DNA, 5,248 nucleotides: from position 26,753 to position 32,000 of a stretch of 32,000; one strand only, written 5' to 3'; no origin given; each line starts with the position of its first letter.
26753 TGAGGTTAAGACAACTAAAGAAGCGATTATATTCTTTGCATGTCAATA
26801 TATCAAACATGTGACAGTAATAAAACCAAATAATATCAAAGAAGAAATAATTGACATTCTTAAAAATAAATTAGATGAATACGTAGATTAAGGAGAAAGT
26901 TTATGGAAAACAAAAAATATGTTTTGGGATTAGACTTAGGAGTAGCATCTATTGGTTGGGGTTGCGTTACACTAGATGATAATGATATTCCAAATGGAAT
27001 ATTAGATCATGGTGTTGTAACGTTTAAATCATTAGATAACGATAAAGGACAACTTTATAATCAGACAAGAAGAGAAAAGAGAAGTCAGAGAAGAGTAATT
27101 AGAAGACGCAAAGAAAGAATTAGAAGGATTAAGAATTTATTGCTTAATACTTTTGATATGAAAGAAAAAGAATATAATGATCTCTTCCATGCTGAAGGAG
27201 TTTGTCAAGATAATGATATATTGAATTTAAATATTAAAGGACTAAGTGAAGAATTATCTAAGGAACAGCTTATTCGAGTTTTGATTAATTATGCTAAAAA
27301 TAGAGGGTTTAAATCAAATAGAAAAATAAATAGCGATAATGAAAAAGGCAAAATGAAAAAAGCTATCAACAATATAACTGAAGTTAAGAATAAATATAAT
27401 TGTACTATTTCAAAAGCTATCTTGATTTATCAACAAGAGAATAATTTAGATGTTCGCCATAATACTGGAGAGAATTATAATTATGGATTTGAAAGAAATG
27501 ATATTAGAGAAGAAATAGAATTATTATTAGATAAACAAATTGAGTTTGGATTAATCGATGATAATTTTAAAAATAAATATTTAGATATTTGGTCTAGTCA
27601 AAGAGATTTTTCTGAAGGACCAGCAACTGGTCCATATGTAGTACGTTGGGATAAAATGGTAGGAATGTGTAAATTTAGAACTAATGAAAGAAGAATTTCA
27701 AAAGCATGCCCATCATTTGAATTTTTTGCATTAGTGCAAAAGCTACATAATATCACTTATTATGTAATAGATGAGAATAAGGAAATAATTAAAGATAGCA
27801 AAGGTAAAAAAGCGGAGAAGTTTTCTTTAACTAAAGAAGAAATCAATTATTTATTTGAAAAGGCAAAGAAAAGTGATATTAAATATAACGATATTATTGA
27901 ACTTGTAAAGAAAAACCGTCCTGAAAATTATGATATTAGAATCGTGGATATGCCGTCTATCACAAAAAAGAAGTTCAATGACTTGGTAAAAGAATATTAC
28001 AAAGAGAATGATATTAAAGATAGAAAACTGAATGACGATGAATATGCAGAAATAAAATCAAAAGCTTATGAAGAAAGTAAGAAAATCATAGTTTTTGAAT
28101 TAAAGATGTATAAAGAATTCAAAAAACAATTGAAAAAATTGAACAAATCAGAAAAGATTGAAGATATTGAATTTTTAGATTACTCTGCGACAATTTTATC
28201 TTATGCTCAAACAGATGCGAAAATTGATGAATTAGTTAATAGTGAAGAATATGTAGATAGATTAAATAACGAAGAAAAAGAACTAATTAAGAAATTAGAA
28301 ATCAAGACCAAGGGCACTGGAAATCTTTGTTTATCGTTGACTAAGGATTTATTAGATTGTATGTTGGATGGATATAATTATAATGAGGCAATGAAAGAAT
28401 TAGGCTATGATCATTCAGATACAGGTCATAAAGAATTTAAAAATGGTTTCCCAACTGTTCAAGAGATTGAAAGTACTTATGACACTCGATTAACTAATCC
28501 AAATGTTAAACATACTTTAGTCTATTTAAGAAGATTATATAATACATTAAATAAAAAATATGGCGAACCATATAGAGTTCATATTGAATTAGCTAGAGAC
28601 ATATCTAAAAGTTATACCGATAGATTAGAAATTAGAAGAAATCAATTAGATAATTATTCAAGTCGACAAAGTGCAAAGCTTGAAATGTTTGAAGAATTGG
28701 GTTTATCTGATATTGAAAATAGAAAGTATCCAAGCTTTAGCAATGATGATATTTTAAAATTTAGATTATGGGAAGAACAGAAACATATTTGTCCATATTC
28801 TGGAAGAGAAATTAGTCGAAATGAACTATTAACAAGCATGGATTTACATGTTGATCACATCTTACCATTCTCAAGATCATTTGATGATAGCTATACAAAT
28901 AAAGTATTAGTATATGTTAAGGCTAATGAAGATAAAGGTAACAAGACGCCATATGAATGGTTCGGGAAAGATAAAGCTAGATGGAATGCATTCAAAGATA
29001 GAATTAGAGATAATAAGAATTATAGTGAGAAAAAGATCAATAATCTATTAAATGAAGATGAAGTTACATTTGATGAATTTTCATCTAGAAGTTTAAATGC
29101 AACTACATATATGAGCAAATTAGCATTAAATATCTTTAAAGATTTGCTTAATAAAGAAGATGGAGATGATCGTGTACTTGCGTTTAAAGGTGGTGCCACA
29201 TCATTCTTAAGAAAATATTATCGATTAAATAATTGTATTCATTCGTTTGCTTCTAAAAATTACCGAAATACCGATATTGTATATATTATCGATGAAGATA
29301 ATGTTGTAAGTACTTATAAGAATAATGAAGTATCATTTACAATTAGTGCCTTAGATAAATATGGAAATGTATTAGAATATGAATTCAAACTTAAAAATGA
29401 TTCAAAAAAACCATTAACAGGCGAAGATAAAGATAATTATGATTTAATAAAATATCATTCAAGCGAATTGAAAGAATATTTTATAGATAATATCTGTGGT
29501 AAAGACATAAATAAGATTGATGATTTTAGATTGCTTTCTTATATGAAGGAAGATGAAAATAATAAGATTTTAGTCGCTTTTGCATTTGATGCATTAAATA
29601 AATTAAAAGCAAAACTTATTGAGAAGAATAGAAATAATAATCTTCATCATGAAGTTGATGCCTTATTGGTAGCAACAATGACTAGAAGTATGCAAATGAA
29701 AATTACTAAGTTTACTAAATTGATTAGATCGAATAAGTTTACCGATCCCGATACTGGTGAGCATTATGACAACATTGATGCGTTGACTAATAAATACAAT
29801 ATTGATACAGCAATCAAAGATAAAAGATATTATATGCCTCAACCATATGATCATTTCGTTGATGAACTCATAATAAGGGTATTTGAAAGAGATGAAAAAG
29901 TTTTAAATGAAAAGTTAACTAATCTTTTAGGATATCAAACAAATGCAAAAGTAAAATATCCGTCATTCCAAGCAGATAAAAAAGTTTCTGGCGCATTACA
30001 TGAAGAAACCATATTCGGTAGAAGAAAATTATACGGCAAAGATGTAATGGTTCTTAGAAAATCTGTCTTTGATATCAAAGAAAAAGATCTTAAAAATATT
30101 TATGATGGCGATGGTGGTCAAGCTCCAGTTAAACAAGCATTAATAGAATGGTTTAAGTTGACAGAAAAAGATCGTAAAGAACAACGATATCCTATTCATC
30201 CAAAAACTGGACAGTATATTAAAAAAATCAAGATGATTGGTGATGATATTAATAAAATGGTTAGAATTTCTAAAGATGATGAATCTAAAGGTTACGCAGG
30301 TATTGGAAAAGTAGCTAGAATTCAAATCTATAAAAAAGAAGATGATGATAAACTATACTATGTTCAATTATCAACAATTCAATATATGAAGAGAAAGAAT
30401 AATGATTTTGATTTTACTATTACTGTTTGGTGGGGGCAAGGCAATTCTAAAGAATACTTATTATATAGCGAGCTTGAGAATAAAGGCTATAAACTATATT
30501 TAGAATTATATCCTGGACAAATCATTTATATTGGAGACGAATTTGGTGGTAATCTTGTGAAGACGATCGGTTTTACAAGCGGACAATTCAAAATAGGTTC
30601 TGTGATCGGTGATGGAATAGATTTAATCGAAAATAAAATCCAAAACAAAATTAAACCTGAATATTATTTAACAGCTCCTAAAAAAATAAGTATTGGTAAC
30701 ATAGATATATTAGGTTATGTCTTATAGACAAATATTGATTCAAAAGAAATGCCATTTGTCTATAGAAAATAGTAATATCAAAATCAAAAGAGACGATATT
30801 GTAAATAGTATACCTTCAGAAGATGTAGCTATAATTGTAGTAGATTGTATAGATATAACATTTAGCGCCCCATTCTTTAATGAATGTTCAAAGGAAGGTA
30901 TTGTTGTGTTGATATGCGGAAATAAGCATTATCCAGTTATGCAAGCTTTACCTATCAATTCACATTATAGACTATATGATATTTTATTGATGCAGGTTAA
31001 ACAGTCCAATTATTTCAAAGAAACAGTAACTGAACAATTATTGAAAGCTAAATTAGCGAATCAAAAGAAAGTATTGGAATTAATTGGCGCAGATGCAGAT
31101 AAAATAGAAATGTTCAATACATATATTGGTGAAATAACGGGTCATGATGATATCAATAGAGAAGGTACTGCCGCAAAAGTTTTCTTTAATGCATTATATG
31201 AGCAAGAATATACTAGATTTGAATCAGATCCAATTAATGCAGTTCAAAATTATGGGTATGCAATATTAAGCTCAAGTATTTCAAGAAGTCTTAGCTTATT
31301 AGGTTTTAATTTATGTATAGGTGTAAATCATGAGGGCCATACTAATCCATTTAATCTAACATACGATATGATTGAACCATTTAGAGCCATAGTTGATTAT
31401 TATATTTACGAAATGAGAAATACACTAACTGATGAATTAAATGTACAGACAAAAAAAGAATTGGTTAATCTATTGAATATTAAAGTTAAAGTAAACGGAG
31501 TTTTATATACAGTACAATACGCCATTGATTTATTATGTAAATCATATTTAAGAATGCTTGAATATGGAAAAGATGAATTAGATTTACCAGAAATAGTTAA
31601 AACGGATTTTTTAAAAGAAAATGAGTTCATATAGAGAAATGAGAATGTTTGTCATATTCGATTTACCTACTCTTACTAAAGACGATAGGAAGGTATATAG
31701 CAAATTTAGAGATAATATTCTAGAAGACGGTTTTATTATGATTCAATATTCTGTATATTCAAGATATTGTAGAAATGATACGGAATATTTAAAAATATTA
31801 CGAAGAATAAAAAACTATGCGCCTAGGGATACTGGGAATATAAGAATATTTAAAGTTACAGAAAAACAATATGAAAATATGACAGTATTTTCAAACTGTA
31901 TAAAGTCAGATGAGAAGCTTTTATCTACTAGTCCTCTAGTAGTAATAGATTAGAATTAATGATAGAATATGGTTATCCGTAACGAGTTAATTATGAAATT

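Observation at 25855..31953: WYL-domain regulator gene built into a cas9-cas1-cas2 operon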

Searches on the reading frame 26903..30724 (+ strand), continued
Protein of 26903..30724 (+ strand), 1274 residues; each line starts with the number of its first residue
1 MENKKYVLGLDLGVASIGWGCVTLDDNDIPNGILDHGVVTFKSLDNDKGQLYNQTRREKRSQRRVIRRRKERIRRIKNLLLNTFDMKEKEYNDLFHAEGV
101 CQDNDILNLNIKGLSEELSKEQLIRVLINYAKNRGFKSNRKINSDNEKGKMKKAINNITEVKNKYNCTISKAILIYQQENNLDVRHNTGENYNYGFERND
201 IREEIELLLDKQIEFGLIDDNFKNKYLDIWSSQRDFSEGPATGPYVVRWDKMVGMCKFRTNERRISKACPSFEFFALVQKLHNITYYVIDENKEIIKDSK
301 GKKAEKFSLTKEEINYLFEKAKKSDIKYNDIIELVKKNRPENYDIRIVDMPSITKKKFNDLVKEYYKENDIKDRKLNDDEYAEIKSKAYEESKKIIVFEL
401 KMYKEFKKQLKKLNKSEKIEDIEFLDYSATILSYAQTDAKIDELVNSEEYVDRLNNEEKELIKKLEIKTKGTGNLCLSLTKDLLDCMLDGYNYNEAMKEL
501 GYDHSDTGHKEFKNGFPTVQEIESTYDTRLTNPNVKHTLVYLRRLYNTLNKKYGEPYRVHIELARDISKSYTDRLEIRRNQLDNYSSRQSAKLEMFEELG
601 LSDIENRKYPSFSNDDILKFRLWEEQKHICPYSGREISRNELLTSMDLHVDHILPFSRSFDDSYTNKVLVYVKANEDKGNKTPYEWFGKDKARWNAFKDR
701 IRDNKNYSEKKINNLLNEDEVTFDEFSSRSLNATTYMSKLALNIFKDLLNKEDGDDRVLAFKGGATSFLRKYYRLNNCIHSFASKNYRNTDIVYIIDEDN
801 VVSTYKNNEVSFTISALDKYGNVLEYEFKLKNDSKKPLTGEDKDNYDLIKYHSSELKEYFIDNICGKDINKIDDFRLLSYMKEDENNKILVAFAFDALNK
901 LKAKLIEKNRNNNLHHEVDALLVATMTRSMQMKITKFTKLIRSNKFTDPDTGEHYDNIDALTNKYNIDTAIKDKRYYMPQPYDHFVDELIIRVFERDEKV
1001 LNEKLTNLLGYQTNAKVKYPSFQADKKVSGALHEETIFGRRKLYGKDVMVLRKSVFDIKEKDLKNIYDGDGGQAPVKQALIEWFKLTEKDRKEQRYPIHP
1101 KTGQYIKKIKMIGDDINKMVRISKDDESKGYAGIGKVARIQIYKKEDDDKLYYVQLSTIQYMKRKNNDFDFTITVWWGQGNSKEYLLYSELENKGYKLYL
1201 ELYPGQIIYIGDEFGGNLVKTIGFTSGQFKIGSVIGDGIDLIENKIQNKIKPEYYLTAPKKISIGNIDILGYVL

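Call 81: search_protein_families(library=padloc, proteins=[L001:16576-17499:+, L075:10417-11322:+, L077:10743-11591:+, L077:10193-10675:+], max_evalue=0.01)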
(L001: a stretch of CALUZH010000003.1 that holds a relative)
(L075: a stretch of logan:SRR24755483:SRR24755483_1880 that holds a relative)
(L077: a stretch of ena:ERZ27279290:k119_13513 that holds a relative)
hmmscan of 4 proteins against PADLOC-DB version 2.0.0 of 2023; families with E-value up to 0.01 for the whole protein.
L001:16576-17499:+ (308 aa): 14 families
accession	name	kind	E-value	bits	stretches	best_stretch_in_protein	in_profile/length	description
PDLC01597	Csn2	-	1.3e-17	62.2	1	15-289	14-284/338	CAS-II-A; acquisition_associated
PDLC04164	AriA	-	5e-08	30.8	1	8-219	17-233/253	-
PDLC04175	HEC-01A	-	0.00011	19.3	0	14-40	21-47/363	-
PDLC02980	AriA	-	0.00043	18.3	0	23-102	4-58/304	-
PDLC00303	PtuA1|PtuA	-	0.00077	16.7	1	14-158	8-146/386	AAA ATPase domain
PDLC04541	PDC-M25A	-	0.00078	16.6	1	12-51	15-57/380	-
PDLC04611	PDC-M38A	-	0.0017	16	1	16-66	20-69/383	-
PDLC04608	PDC-M38A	-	0.002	15.9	1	16-47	23-54/367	-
PDLC01599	Csn2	-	0.0021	15.9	1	13-275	13-273/279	CAS-II-A; acquisition_associated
PDLC00067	GajA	-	0.0025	14.4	1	14-56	20-61/604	AAA ATPase domain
PDLC00099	GajA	-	0.0036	14.3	1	2-49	12-60/626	AAA ATPase domain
PDLC00090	GajA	-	0.0043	13.8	1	14-48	20-54/659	AAA ATPase domain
PDLC02358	Old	-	0.0046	13.8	1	14-45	19-50/578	Old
PDLC02915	ATPase-Toprim_I-B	-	0.0075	13.1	0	14-44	18-48/623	-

L075:10417-11322:+ (302 aa): 8 families
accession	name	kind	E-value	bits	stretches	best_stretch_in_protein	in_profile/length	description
PDLC02142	Csn2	-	3e-26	90.7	1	21-216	11-204/272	-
PDLC01597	Csn2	-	1.8e-23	81.3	1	6-226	6-224/338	CAS-II-A; acquisition_associated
PDLC02335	AbiLi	-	0.00011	19.4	1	21-224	80-240/326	AbiLi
PDLC02979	AriA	-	0.00025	18.9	1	11-170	16-181/373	-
PDLC02136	Csn2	-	0.00026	18.5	1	36-238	44-245/327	-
PDLC04607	PDC-M38A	-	0.0014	15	0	169-269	612-711/715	-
PDLC01179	Csn2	-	0.0025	15.3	1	51-222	57-227/326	Csn2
PDLC04164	AriA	-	0.0086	13.7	0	17-204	27-218/253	-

L077:10743-11591:+ (283 aa): 7 families
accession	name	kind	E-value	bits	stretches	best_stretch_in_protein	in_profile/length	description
PDLC02142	Csn2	-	2.2e-116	386.3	1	12-282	2-272/272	-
PDLC01597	Csn2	-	1.3e-41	141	1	1-279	1-276/338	CAS-II-A; acquisition_associated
PDLC01179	Csn2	-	1.4e-08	32.6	1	14-218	14-224/326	Csn2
PDLC01379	Csn2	-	6.3e-06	23.5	1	3-254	3-267/335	CAS-II-A; acquisition_associated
PDLC02136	Csn2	-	1.3e-05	22.8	1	39-220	47-228/327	-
PDLC04140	mad8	-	1.5e-05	22.6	1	13-214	23-229/314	mads_8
PDLC02335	AbiLi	-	3.9e-05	20.9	1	18-237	77-254/326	AbiLi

L077:10193-10675:+ (161 aa): 0 families

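Call 82: search_protein_families(library=ncbifam, proteins=[L001:16576-17499:+, L075:10417-11322:+, L077:10743-11591:+], max_evalue=0.01)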
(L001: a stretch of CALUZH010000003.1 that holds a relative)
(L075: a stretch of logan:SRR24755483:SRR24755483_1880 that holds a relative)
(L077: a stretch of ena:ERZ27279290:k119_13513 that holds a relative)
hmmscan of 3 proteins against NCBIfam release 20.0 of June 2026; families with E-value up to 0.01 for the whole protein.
L001:16576-17499:+ (308 aa): 3 families
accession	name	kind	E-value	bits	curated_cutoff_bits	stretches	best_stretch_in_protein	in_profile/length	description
TIGR03411.1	urea_trans_UrtD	equivalog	0.0007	19.3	304.1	1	8-201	18-188/242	urea ABC transporter ATP-binding protein UrtD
TIGR01166.1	cbiO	subfamily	0.00073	19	211.8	0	126-201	102-172/190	cobalt ABC transporter, ATP-binding protein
NF010068.0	PRK13548.1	equivalog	0.00099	18.3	261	0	12-54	25-67/261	heme ABC transporter ATP-binding protein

L075:10417-11322:+ (302 aa): 1 family
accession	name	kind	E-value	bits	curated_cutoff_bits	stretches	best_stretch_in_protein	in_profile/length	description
NF010251.0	PRK13696.1-3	equivalog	0.0051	17.2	101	0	79-122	38-81/84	hypothetical protein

L077:10743-11591:+ (283 aa): 2 families
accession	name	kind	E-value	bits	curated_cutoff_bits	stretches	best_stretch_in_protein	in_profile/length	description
NF047930.1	ABC_ATP_B6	equivalog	0.0021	16.8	670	0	13-57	24-67/510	putative B6 ABC transporter ATP-binding protein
TIGR03864.1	PQQ_ABC_ATP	hypoth_equivalog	0.0094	15.4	302.25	0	14-105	24-118/236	ABC transporter, ATP-binding subunit, PQQ-dependent alcohol dehydrogenase system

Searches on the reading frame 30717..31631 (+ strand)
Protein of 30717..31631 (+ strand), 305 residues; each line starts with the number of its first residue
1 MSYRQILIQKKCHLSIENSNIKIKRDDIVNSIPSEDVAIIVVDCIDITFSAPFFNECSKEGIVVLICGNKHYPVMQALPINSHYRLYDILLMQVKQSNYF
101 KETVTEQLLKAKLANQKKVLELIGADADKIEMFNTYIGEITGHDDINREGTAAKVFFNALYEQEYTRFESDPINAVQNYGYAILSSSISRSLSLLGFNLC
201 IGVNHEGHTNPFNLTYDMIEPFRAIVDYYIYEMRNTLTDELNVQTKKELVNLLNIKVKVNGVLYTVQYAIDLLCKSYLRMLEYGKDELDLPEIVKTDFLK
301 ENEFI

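Call 6: search_protein_families(library=pfam, proteins=[window:30717-31631:+], max_evalue=0.1)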
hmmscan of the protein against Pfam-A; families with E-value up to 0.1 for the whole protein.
window:30717-31631:+ (305 aa): 1 family
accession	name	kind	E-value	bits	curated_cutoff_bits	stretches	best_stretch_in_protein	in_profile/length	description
PF01867.21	Cas_Cas1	-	3.3e-25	89.3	22.3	1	8-236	4-252/283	CRISPR associated protein Cas1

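Call 7: search_protein_families(library=ncbifam, proteins=[window:30717-31631:+], max_evalue=0.1)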
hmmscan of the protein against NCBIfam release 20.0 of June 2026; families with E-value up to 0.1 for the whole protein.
window:30717-31631:+ (305 aa): 10 families
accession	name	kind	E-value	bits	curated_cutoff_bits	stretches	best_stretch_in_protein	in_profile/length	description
TIGR03639.1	cas1_NMENI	exception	2.5e-67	227.1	120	1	3-277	1-277/278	type II CRISPR-associated endonuclease Cas1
TIGR00287.1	cas1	equivalog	8.4e-25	87.5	71.7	1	6-282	2-320/327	CRISPR-associated endonuclease Cas1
TIGR04329.1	cas1_PREFRAN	exception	3.2e-19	69.2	300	1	7-237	11-253/317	type V CRISPR-associated endonuclease Cas1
NF049935.1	cas4g_cas1g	exception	1.7e-13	49.9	560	1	9-227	221-461/546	CRISPR-associated endonuclease Cas4g/Cas1g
TIGR04093.1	cas1_CYANO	exception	1.3e-12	47.3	385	1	21-232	19-254/334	type I-D CRISPR-associated endonuclease Cas1d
TIGR03640.1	cas1_DVULG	exception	9.9e-09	34.8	385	1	9-227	10-255/340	type I-C CRISPR-associated endonuclease Cas1c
TIGR03641.1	cas1_HMARI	exception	1.1e-06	28.2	304.1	1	5-234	2-246/324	type I-B CRISPR-associated endonuclease Cas1b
TIGR03983.1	cas1_MYXAN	equivalog_domain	1.8e-05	23.9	358.05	1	166-228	199-262/347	type I-MYXAN CRISPR-associated endonuclease Cas1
TIGR03638.1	cas1_ECOLI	exception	0.00032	20.1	215.6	0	169-224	168-221/269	type I-E CRISPR-associated endonuclease Cas1e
NF012204.1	adhes_FxxPxG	domain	0.082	12.8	60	0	225-267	14-57/153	leukotoxin LktA family filamentous adhesin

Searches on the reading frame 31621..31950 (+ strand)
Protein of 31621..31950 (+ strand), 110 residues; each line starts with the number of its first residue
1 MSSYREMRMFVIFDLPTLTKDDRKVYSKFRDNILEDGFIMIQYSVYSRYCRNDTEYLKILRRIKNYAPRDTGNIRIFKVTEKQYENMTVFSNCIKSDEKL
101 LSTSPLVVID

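Call 6: search_protein_families(library=pfam, proteins=[window:31621-31950:+], max_evalue=0.1)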
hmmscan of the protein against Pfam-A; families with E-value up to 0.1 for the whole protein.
window:31621-31950:+ (110 aa): 1 family
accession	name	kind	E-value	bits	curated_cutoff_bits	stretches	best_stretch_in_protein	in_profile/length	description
PF09827.14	CRISPR_Cas2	-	2e-18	66.8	23.8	1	7-87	1-74/74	CRISPR associated protein Cas2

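Call 7: search_protein_families(library=ncbifam, proteins=[window:31621-31950:+], max_evalue=0.1)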
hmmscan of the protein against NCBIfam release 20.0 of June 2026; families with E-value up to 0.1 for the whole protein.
window:31621-31950:+ (110 aa): 3 families
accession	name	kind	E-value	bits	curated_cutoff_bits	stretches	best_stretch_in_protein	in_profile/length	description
TIGR01573.1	cas2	equivalog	2e-21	76.1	24.5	1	7-98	1-89/96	CRISPR-associated endonuclease Cas2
NF041506.1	VapD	equivalog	0.0012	19.2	100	1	20-63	18-62/91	VapD family protein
NF010712.0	PRK14114.1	equivalog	0.024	14.2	327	1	30-83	36-91/241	1-(5-phosphoribosyl)-5-((5-phosphoribosylamino)methylideneamino)imidazole-4-carboxamide isomerase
